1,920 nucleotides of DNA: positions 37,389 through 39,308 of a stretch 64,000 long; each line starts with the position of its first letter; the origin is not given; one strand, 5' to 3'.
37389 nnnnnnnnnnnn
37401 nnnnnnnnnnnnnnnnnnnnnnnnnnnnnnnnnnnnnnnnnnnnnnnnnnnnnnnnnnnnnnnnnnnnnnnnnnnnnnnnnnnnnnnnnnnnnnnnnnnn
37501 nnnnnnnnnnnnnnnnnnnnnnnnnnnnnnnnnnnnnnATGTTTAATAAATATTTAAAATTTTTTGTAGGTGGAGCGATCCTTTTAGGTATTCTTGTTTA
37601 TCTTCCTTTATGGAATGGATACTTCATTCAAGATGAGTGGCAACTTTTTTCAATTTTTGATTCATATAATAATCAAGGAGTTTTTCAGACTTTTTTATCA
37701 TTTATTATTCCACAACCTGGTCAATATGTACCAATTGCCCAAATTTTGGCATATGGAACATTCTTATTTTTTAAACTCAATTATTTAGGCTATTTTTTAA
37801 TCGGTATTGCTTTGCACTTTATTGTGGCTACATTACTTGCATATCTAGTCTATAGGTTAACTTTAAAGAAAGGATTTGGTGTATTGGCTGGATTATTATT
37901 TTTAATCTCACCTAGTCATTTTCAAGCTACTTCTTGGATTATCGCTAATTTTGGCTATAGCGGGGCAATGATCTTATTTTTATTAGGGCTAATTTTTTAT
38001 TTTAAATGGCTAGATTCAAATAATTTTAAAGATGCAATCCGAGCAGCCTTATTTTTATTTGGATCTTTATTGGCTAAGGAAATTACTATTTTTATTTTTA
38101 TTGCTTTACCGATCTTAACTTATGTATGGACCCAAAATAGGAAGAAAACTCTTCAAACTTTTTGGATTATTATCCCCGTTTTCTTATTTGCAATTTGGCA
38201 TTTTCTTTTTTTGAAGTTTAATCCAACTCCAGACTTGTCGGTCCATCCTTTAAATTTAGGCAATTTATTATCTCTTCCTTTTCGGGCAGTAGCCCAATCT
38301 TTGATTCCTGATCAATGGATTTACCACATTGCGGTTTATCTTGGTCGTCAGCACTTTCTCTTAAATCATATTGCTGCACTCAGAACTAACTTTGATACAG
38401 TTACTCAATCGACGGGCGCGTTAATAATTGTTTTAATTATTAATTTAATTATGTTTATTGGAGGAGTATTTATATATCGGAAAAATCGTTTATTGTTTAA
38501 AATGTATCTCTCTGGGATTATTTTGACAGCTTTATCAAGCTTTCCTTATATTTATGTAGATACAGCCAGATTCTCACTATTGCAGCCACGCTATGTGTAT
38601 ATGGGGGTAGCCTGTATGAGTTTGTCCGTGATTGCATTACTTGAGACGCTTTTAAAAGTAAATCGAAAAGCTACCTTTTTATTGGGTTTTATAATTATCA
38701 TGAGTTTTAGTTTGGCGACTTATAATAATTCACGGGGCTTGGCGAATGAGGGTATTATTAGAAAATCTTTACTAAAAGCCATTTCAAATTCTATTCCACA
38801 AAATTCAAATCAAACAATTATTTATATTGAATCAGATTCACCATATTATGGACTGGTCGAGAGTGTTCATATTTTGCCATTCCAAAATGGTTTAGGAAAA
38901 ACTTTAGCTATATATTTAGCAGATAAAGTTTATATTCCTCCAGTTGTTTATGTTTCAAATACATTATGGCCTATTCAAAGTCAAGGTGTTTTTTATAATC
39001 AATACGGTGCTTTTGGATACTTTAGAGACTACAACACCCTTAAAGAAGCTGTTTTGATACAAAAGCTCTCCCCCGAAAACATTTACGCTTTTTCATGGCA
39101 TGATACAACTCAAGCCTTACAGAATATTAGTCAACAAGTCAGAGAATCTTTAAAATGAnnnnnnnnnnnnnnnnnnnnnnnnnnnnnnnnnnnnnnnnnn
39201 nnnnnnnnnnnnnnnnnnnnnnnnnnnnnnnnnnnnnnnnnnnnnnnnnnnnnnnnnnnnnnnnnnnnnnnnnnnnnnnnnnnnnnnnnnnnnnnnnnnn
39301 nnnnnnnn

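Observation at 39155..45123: Two giant YfhO-like proteins flanking a GtrA-sized 4-TM protein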

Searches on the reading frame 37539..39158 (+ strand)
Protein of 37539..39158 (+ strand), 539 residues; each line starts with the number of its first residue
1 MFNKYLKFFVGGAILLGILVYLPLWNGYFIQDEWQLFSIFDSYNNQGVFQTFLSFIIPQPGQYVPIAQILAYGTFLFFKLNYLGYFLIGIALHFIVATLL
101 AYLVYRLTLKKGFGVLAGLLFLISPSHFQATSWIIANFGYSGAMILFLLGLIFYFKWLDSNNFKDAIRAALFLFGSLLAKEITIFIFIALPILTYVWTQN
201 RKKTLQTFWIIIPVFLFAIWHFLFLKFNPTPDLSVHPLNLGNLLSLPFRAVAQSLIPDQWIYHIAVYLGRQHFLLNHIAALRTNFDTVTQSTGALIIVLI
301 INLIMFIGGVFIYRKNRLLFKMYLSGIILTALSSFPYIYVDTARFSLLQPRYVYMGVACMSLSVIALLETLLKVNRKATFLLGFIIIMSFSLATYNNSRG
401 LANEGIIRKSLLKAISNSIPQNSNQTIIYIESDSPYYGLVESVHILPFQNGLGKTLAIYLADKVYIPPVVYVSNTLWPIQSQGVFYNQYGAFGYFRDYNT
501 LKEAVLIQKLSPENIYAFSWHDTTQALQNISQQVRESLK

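Call 5: search_protein_families(library=pfam, proteins=[window:37539-39158:+], max_evalue=0.1)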
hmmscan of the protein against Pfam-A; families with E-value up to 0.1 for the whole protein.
window:37539-39158:+ (539 aa): 0 families

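Call 6: search_protein_families(library=ncbifam, proteins=[window:37539-39158:+], max_evalue=0.1)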
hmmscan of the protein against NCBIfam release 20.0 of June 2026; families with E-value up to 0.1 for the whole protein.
window:37539-39158:+ (539 aa): 0 families

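Call 74: search_protein_families(library=pfam, alignment_id=A7, max_evalue=0.05)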
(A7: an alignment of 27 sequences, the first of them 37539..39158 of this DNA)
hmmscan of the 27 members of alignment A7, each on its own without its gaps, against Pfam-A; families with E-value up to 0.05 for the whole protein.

A. member 1, window:37539-39158:+ (539 aa): 0 families

B. families by the number of members that match (of 27 scanned): 10 families
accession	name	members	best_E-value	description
PF00754.31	F5_F8_type_C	9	7.9e-16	F5/8 type C domain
PF22633.2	F5_F8_type_C_2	9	1.7e-12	NedA-like, galactose-binding domain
PF13231.12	PMT_2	5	5.1e-06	Dolichyl-phosphate-mannose-protein mannosyltransferase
PF02366.24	PMT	1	0.00056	Dolichyl-phosphate-mannose-protein mannosyltransferase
PF19529.4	DUF6057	1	0.0012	Family of unknown function (DUF6057)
PF14897.12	EpsG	1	0.0016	EpsG family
PF16254.10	DUF4910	1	0.0039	Domain of unknown function (DUF4910)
PF20954.2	Caud_bapl16_2nd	1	0.043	Phage tail base-plate attachment protein N0 domain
PF16391.11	DUF5000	1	0.046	Domain of unknown function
PF24801.1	FNIII-A_GpJ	1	0.047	Tip attachment protein J,FNIII-A domain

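Call 75: search_solved_structures(query=A7, max_evalue=5)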
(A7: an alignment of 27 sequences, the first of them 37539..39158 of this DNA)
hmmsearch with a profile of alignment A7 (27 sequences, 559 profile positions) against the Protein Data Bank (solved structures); distinct sequences matched with E-value up to 5: 2.
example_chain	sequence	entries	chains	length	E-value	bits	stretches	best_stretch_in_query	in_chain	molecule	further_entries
8szb_F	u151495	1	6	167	0.0068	18.2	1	259-367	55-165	Ninjurin-2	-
3phz_A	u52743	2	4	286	1.5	10.4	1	110-148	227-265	Ricin B-related lectin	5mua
